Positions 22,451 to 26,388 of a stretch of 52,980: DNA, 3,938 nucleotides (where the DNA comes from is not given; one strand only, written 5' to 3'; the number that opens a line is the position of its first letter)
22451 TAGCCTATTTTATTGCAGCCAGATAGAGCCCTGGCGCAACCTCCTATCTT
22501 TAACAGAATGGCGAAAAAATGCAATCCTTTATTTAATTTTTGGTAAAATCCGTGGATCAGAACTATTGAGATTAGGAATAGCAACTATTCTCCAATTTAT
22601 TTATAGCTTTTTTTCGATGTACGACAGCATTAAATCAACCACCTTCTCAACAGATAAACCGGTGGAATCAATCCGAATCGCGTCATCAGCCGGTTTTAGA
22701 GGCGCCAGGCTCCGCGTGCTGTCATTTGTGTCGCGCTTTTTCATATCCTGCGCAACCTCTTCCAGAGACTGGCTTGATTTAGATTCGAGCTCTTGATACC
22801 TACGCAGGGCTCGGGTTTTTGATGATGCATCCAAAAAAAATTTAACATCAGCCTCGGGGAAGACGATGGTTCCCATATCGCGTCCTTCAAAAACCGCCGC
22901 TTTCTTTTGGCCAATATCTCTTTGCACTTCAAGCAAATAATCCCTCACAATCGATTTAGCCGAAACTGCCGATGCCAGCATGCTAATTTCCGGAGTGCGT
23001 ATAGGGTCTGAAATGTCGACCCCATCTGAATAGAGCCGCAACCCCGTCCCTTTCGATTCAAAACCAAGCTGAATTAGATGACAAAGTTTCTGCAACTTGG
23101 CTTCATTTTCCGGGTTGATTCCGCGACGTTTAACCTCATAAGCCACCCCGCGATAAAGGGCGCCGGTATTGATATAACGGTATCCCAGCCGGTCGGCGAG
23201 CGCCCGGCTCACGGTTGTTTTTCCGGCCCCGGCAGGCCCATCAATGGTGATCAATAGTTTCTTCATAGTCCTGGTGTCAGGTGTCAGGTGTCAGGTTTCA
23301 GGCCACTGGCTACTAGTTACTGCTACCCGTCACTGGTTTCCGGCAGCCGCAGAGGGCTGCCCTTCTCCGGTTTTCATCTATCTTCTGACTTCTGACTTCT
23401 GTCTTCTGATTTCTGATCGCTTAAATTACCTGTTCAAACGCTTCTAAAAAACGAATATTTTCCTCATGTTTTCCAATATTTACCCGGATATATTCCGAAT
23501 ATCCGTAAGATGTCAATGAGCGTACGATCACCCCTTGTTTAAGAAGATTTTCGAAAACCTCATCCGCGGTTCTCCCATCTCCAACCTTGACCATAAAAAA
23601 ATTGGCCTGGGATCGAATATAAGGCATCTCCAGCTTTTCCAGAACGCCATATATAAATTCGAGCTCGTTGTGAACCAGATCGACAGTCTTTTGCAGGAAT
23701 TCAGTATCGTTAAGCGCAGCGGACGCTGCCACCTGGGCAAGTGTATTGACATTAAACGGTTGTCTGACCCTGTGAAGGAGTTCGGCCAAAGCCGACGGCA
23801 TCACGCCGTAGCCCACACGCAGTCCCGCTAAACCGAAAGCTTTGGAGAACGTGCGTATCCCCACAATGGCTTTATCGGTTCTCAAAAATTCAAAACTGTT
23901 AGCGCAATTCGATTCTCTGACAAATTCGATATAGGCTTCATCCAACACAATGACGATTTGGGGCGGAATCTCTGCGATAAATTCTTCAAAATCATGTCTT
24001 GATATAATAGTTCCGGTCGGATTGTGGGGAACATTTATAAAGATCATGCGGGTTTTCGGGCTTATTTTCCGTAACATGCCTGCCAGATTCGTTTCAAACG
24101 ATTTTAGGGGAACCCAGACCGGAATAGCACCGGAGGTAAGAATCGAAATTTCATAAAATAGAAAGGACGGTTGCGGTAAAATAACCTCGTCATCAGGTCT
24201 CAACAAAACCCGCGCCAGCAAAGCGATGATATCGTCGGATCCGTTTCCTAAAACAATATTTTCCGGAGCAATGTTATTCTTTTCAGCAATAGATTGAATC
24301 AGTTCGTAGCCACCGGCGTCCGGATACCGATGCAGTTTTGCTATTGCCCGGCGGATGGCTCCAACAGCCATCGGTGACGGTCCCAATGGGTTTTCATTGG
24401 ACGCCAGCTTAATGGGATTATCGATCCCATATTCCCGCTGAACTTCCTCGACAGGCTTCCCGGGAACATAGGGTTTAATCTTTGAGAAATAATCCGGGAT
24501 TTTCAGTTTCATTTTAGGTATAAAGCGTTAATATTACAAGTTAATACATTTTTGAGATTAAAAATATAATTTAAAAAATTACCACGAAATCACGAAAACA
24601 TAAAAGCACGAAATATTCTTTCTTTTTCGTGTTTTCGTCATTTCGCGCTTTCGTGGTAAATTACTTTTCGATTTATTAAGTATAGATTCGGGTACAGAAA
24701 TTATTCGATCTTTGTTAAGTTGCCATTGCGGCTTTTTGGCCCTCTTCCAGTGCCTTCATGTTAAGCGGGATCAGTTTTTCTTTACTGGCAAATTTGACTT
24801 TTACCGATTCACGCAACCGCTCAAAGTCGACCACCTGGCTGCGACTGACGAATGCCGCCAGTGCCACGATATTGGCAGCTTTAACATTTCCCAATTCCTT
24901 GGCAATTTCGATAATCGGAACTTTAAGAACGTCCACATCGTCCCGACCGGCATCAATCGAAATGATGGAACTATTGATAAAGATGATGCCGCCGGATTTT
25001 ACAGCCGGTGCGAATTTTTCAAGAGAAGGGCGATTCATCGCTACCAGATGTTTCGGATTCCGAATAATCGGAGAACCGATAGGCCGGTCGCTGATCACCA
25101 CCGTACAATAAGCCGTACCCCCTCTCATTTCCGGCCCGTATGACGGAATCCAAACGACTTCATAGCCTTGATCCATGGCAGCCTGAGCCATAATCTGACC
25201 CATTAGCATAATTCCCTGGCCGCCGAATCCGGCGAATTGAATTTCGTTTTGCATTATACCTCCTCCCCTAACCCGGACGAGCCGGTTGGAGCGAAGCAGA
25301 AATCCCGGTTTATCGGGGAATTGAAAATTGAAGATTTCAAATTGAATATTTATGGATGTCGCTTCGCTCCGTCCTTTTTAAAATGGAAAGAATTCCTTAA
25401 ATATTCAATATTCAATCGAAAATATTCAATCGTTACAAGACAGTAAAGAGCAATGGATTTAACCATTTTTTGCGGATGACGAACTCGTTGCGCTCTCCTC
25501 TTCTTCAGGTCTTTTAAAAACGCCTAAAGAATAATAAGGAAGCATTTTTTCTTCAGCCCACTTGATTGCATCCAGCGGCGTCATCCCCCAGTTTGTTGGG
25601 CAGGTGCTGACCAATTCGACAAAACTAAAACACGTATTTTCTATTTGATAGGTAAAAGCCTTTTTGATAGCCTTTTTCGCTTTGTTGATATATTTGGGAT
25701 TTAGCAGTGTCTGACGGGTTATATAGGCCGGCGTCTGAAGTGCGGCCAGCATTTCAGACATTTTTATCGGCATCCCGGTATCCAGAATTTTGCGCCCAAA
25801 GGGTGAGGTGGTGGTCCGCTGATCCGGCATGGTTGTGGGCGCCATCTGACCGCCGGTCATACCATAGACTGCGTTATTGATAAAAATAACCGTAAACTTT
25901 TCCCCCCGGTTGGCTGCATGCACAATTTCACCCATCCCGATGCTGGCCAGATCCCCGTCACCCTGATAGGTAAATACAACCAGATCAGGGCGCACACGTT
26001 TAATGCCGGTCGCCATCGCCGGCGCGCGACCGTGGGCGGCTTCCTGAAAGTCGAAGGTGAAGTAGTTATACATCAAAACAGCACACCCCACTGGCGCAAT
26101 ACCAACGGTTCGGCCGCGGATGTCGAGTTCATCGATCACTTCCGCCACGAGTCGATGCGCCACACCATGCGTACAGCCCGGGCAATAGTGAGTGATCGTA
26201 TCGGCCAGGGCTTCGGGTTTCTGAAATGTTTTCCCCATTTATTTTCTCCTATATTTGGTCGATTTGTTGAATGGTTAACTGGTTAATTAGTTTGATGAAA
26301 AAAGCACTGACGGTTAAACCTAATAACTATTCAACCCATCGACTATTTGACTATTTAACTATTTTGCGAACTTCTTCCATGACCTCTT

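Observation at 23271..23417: Element E: the entire cmk-hisC spacer is 21 heptads in a single phase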

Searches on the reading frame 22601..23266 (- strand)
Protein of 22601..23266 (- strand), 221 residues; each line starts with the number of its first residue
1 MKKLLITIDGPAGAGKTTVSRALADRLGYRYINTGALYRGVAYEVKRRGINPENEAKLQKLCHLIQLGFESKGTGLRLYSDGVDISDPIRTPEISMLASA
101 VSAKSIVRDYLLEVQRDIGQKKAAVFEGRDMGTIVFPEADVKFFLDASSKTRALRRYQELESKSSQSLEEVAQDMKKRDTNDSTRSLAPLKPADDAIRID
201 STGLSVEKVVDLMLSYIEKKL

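Call 14: find_encoding_contigs(protein=window:22601-23266:-, flank=3000, max_places=6)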
Protein window:22601-23266:- (221 aa): 16 contigs read that carry it; 6 places shown.
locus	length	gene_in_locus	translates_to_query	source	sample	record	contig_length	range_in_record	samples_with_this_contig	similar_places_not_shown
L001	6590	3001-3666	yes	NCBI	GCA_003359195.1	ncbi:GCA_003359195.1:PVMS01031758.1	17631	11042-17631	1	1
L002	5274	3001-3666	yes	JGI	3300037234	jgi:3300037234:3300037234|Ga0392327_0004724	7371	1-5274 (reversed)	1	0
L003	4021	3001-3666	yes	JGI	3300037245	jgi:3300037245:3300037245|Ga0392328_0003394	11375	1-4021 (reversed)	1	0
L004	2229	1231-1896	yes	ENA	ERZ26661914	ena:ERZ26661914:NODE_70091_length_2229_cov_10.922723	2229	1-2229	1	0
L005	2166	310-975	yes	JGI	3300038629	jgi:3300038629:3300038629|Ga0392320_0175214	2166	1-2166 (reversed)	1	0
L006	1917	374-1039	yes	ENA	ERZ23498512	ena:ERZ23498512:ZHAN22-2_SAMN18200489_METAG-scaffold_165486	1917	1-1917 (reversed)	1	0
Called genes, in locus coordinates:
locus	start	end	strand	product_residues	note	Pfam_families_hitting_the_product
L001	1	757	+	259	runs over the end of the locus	PF02775:TPP_enzyme_C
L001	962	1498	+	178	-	PF01558:POR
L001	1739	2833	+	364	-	PF00155:Aminotran_1_2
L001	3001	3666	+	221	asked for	PF02224:Cytidylate_kin, PF13189:Cytidylate_kin2, PF13238:AAA_18 (faint), PF13207:AAA_17 (weak)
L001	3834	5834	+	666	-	PF17092:PCB_OB (faint), PF00575:S1, PF09883:DUF2110 (faint), PF21710:Spt6_S1 (faint), PF00575:S1, PF23459:S1_RRP5 (weak), PF00575:S1, PF23459:S1_RRP5 (weak), +2 more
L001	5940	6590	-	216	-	?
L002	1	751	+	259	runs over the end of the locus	PF02775:TPP_enzyme_C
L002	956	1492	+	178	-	PF01558:POR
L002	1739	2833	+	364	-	PF00155:Aminotran_1_2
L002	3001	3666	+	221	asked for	PF02224:Cytidylate_kin, PF13189:Cytidylate_kin2, PF13238:AAA_18 (faint), PF13207:AAA_17 (weak)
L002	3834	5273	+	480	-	?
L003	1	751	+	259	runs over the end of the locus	PF02775:TPP_enzyme_C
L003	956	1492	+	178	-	PF01558:POR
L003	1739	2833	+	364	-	PF00155:Aminotran_1_2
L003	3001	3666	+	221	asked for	PF02224:Cytidylate_kin, PF13189:Cytidylate_kin2, PF13238:AAA_18 (faint), PF13207:AAA_17 (weak)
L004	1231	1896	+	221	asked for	PF02224:Cytidylate_kin, PF13189:Cytidylate_kin2, PF13238:AAA_18 (faint), PF13207:AAA_17 (weak)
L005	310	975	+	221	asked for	PF02224:Cytidylate_kin, PF13189:Cytidylate_kin2, PF13238:AAA_18 (faint), PF13207:AAA_17 (weak)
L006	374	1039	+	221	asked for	PF02224:Cytidylate_kin, PF13189:Cytidylate_kin2, PF13238:AAA_18 (faint), PF13207:AAA_17 (weak)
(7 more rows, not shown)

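Call 15: search_protein_families(library=ncbifam, proteins=[window:22601-23266:-])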
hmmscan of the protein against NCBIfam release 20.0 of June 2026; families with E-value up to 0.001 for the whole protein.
window:22601-23266:- (221 aa): 13 families
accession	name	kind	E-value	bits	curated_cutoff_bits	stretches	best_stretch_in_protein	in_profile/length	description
TIGR00017.1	cmk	equivalog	1.2e-70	237.6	135.55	1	3-216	2-216/217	(d)CMP kinase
NF010004.0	PRK13477.1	equivalog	1.9e-67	227.9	524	1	3-218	285-504/514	bifunctional pantoate--beta-alanine ligase/(d)CMP kinase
NF008816.0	PRK11860.1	equivalog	3.5e-56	190.6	943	1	5-219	445-656/662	bifunctional 3-phosphoshikimate 1-carboxyvinyltransferase/cytidylate kinase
NF007071.0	PRK09518.1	equivalog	5.7e-47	160.6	953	1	4-219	5-227/706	bifunctional cytidylate kinase/GTPase Der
TIGR02173.1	cyt_kin_arch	equivalog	1.7e-13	50.9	102.1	2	5-43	2-39/169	(d)CMP kinase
NF003012.0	PRK03839.1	equivalog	2.2e-08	34.3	152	1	5-37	2-34/180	putative kinase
NF005115.0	PRK06547.1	equivalog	3.4e-05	23.3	173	1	4-40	16-53/172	hypothetical protein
NF001385.0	PRK00279.2-3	equivalog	4.3e-05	23.2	315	1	2-44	3-45/213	adenylate kinase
NF040667.1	hom_kin_desulfo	exception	6.9e-05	22.8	197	1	6-37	3-34/163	homoserine kinase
NF002988.0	PRK03731.1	equivalog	0.00013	21.7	161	1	8-36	7-35/174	shikimate kinase AroL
NF004018.0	PRK05480.1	equivalog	0.00042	19.8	180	0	3-32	6-35/210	uridine kinase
NF011099.0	PRK14526.1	equivalog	0.00061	19.5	223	1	9-40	6-37/211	adenylate kinase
TIGR01351.1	adk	subfamily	0.00098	18.8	168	0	8-41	4-37/212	adenylate kinase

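Call 17: find_related_loci(query=window:22601-23266:-, collection=genome_contigs, flank=4000)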
Query window:22601-23266:- (221 aa) in genome_contigs; peptide patterns used: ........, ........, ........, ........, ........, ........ (x = any residue, [..] = any of these).
599 stretches matched a pattern (row limit reached: there are more); 26 encode a relative of the query (tblastn E <= 1e-3); 26 distinct loci.
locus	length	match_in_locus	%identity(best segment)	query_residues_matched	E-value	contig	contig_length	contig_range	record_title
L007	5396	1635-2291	89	1-219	3e-128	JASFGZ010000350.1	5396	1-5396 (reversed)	MAG: Desulfobacterales bacterium isolate D0606U20metaG_Bin_82 D0606U20metaG_FD_scaffold_2457_c1, whole genome shotgun se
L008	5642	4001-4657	88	1-219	6e-127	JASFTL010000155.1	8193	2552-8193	MAG: Desulfobacterales bacterium isolate D1103U20metaG_Bin_528 D1103U20metaG_FD_scaffold_3089_c1, whole genome shotgun s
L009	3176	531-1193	81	1-221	4e-123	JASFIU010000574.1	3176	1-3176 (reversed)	MAG: Desulfobacterales bacterium isolate D0608S20remetaG_Bin_248 D0608S20remetaG_FD_scaffold_18288_c1, whole genome shot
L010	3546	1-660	78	1-220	2e-112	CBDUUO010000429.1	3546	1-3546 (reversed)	MAG TPA_asm: uncultured bacterium isolate SRR22302367_binner23_Refined_21 genome assembly, contig: ERZ26661968.26560, wh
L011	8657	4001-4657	76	1-219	7e-110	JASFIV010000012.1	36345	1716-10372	MAG: Desulfobacterales bacterium isolate D0608S20remetaG_Bin_253 D0608S20remetaG_FD_scaffold_37_c1, whole genome shotgun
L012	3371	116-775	75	1-220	1e-110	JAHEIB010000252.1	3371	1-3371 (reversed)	MAG: Deltaproteobacteria bacterium isolate Ww484 NODE_145626_length_3371_cov_5.576308, whole genome shotgun sequence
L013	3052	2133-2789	74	1-219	2e-110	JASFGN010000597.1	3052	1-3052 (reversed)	MAG: Desulfobacterales bacterium isolate D0606U12remetaG_Bin_130 D0606U12remetaG_FD_scaffold_10856_c1, whole genome shot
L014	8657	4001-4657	72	1-219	3e-104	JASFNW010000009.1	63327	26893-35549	MAG: Desulfobacterales bacterium isolate D0819M02metaG_Bin_17 D0819M02metaG_FD_scaffold_22_c1, whole genome shotgun sequ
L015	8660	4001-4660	73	1-220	3e-101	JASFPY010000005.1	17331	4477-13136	MAG: Desulfobacteraceae bacterium isolate D0819S02metaG_sub_Bin_163 D0819S02metaG_FD_scaffold_188_c1, whole genome shotg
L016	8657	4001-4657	69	1-219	8e-100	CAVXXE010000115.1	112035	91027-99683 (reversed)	MAG: uncultured delta proteobacterium isolate MFD03804.bin.2.141 genome assembly, contig: contig_87764, whole genome sho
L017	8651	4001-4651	69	1-217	1e-98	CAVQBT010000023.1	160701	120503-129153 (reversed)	MAG: uncultured delta proteobacterium isolate MFD02923.bin.2.3 genome assembly, contig: contig_27867, whole genome shotg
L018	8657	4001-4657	65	1-219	9e-97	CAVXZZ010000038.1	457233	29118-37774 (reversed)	MAG: uncultured delta proteobacterium isolate MFD03804.bin.1.84 genome assembly, contig: contig_8295, whole genome shotg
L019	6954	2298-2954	67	1-219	2e-96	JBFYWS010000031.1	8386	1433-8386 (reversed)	MAG: Desulfobacteraceae bacterium isolate PPR_0356 k121_780889, whole genome shotgun sequence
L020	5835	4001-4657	66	1-219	4e-95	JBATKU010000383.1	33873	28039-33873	MAG: Desulfobacterales bacterium isolate MFD10234_ilm_asm_bin6 k127_297366, whole genome shotgun sequence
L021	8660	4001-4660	66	1-220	8e-94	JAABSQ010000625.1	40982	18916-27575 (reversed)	MAG: Desulfobacteraceae bacterium isolate S15.Bin066 Scaffold_6, whole genome shotgun sequence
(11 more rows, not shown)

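Call 36: find_related_loci(query=window:22601-23266:-, collection=metagenome_contigs, flank=1500)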
Query window:22601-23266:- (221 aa) in metagenome_contigs; peptide patterns used: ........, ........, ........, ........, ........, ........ (x = any residue, [..] = any of these).
600 stretches matched a pattern (row limit reached: there are more); 48 encode a relative of the query (tblastn E <= 1e-3); 48 distinct loci.
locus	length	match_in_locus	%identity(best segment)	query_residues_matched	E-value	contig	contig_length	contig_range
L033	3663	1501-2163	100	1-221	1e-147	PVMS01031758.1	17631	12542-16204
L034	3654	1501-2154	89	1-218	1e-129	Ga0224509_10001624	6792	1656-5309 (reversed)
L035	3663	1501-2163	87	1-221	9e-128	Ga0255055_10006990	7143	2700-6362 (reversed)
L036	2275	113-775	87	1-221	4e-131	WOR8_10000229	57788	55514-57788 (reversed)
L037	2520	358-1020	87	1-221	9e-131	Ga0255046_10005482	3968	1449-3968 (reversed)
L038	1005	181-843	81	1-221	7e-132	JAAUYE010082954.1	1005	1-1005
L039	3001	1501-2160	77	1-220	2e-110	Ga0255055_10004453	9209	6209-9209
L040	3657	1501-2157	75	1-219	7e-109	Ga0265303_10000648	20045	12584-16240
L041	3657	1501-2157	75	1-219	6e-109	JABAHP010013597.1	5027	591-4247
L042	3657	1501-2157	74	1-219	3e-108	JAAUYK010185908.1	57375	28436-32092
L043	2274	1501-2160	73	1-220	4e-109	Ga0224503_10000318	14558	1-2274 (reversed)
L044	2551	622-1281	75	1-220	6e-111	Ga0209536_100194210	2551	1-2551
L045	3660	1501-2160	74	1-220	1e-105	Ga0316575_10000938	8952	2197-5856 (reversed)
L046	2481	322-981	74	1-220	2e-107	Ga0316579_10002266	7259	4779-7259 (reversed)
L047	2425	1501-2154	70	1-218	2e-104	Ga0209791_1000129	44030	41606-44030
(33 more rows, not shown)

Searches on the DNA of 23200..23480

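Call 34: search_rna_families(source=window, start=23200, end=23480, threshold=evalue, max_evalue=10)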
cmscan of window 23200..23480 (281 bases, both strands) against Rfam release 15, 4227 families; matches with E-value up to 10: 6.
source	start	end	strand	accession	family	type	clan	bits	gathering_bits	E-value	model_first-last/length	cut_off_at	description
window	23371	23395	+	RF01355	CRISPR-DR26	Gene; CRISPR;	-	18.9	39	0.69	1-25/25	no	CRISPR RNA direct repeat element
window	23437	23472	-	RF00569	SNORD19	Gene; snRNA; snoRNA; CD-box;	CL00048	17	35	1.6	1-76/76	no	Small nucleolar RNA SNORD19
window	23359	23446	-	RF01998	group-II-D1D4-1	Intron;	CL00102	14.5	35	2.2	1-84/84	no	Group II catalytic intron D1-D4-1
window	23242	23298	+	RF01526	ceN106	Gene; snRNA; snoRNA; CD-box;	-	12.7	60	8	1-77/77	no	C. elegans snoRNA ceN106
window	23258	23380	+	RF01495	ACAT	Cis-reg;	-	10.6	37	8.7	1-147/147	no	Human acetyl-coA cholesterol acyltransferase mRNA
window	23401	23423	-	RF03092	Ocean-VII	Gene; sRNA;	-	8.5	53.5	9.4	1-41/41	no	Ocean-VII RNA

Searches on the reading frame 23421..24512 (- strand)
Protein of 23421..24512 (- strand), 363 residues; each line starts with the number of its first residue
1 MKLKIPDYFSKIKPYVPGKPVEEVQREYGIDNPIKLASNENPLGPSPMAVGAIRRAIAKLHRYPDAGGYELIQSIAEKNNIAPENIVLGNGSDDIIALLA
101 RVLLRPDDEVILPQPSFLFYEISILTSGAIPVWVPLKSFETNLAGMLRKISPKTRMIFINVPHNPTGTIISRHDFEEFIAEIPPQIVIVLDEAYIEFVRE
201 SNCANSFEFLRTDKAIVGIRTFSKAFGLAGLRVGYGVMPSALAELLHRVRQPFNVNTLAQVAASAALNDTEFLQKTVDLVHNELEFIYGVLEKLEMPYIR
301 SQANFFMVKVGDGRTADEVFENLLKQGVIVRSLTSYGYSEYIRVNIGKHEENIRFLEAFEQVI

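Call 15: search_protein_families(library=ncbifam, proteins=[window:23421-24512:-])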
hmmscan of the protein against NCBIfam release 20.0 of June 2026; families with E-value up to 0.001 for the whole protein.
window:23421-24512:- (363 aa): 73 families (the best 25 are shown)
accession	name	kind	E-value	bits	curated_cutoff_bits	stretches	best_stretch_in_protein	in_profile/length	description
TIGR01141.1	hisC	equivalog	5.6e-101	337.9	276.55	1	10-361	5-348/349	histidinol-phosphate transaminase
NF003496.0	PRK05166.1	equivalog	3e-91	306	540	1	10-362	15-369/373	histidinol-phosphate transaminase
NF002878.0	PRK03321.1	subfamily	1.5e-88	296.9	374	1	7-362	7-348/352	histidinol-phosphate transaminase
NF006014.0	PRK08153.1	equivalog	3e-60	204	510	1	22-362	24-363/370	pyridoxal phosphate-dependent aminotransferase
TIGR01140.1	L_thr_O3P_dcar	equivalog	1.6e-58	198.4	290.55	1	21-359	5-330/331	threonine-phosphate decarboxylase CobD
NF002877.0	PRK03317.1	equivalog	3.3e-53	180.8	409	1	30-362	30-366/374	histidinol-phosphate transaminase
NF006580.0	PRK09105.1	subfamily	3.4e-53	180.8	444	1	32-363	47-371/375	pyridoxal phosphate-dependent aminotransferase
NF002726.0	PRK02610.1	equivalog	4.7e-49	167.3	391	1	59-362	59-368/374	histidinol-phosphate transaminase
NF051461.1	pyoverd_PtaA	equivalog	1.5e-45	155.5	500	1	31-361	34-358/359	pyoverdine biosynthesis transaminase PtaA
NF041364.1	GntC_guanitoxin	equivalog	5.1e-39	134.2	415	1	60-354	31-347/356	guanitoxin biosynthesis PLP-dependent (S)-gamma-hydroxy-L-arginine cyclodehydratase GntC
NF006225.0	PRK08354.1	equivalog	1.2e-38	133.3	288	1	77-361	53-314/318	putative aminotransferase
NF041091.1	asp_aminotase_Arch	equivalog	3.4e-35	121.6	550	1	51-354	48-365/376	aspartate aminotransferase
TIGR03540.1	DapC_direct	equivalog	5.1e-31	108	593.25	1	52-354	50-374/383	LL-diaminopimelate aminotransferase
NF006756.0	PRK09276.1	subfamily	1.8e-30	106.1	507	1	56-354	56-376/387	LL-diaminopimelate aminotransferase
NF006569.0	PRK09082.1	subfamily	6.9e-30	104.4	420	1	77-308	85-323/386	methionine aminotransferase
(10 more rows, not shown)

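Call 63: find_encoding_contigs(protein=window:23421-24512:-, flank=1200, max_places=10)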
Protein window:23421-24512:- (363 aa): 1 contig read that carries it; 1 place shown.
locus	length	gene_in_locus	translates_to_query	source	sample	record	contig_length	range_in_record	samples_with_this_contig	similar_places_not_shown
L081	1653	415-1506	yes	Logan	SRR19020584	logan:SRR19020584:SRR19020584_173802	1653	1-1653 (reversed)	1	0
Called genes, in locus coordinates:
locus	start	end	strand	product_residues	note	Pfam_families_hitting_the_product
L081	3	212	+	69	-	?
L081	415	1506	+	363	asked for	PF00155:Aminotran_1_2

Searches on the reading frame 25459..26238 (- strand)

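Call 15: search_protein_families(library=ncbifam, proteins=[window:25459-26238:-])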
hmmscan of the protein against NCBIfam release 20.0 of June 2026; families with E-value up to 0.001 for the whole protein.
window:25459-26238:- (259 aa): 13 families
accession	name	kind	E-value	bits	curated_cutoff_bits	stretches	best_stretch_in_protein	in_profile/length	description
NF008820.0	PRK11866.1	equivalog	2.8e-32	112.2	402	1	16-215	15-203/287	2-oxoacid ferredoxin oxidoreductase subunit beta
TIGR02177.1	PorB_KorB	subfamily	8.2e-30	104.3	261.9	1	17-217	2-191/286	2-oxoacid:acceptor oxidoreductase, beta subunit, pyruvate/2-ketoisovalerate family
NF007207.0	PRK09628.1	equivalog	5.5e-29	101.7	364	1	15-220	15-209/277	2-oxoglutarate ferredoxin oxidoreductase subunit beta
NF008821.0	PRK11869.1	equivalog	5.6e-28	97.6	438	1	15-231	13-215/286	2-oxoacid ferredoxin oxidoreductase subunit beta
NF041171.1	Oxoac_fdxbeta_Archa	equivalog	3.8e-27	95.4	423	1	16-216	3-192/296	2-oxoacid:ferredoxin oxidoreductase subunit beta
NF008819.1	PRK11865.1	equivalog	3.5e-21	75.7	405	1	5-227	8-226/300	pyruvate synthase subunit PorB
NF008818.0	PRK11864.1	subfamily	3.3e-16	59.3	405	1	18-228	20-223/300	3-methyl-2-oxobutanoate dehydrogenase subunit beta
NF045766.1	PhenlGlyoxDHPadI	equivalog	4.5e-12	45.5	700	1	74-228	216-369/443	NADH-dependent phenylglyoxylate dehydrogenase subunit beta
TIGR03336.1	IOR_alpha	equivalog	3.1e-08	32.4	650.9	1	11-142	351-478/595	indolepyruvate ferredoxin oxidoreductase subunit alpha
NF045792.1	OxalOxredbeta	equivalog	1.9e-07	30.4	590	1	79-228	84-240/311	oxalate oxidoreductase subunit beta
TIGR03846.1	sulfopy_beta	equivalog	7.3e-07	29.3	221.5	1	68-141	43-117/182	sulfopyruvate decarboxylase subunit beta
TIGR03297.1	Ppyr-DeCO2ase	equivalog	4.4e-05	22.7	312.5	1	69-134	222-287/360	phosphonopyruvate decarboxylase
NF004813.0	PRK06163.1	equivalog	4.9e-05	23.1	240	1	70-136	60-126/202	hypothetical protein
